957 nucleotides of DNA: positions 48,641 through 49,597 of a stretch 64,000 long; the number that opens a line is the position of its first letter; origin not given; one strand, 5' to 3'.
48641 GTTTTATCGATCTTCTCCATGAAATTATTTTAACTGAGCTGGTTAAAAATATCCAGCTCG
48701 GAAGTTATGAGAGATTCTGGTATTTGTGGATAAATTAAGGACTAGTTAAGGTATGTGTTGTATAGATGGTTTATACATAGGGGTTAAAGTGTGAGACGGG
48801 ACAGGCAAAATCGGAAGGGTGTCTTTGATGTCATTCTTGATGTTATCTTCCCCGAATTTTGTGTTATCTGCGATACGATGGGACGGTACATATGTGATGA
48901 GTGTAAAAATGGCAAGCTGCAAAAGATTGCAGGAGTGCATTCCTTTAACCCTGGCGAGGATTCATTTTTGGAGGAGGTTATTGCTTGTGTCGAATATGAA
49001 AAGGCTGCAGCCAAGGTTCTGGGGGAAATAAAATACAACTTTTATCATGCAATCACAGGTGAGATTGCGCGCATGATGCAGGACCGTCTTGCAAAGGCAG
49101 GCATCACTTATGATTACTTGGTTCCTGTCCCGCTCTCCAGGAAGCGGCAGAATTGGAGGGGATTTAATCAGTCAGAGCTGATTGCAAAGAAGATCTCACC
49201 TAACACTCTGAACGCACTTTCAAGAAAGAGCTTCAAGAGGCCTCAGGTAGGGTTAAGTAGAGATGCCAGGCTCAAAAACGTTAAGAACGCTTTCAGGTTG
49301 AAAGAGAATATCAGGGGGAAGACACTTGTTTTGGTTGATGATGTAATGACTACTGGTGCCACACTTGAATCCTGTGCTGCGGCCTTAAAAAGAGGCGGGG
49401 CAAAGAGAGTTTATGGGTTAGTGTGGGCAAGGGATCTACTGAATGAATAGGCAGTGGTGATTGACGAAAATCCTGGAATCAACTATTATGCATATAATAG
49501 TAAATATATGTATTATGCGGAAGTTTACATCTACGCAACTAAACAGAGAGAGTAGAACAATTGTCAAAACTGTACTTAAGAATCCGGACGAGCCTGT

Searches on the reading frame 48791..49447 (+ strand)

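Call 39: search_protein_families(library=pfam, proteins=[window:48791-49447:+], max_evalue=0.01)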
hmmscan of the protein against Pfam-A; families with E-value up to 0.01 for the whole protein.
window:48791-49447:+ (219 aa): 4 families
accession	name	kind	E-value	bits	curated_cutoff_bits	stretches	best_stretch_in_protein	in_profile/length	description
PF00156.33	Pribosyltran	-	1.1e-09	38.3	26.3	1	139-207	79-118/158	Phosphoribosyl transferase domain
PF18912.6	DZR_2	-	0.00024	21.3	27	1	15-40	1-29/56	Double zinc ribbon domain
PF15609.12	PRTase_2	-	0.0048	16.9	28.8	1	176-211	119-154/188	Phosphoribosyl transferase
PF14681.12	UPRTase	-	0.0076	16.2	27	0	152-204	95-148/206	Uracil phosphoribosyltransferase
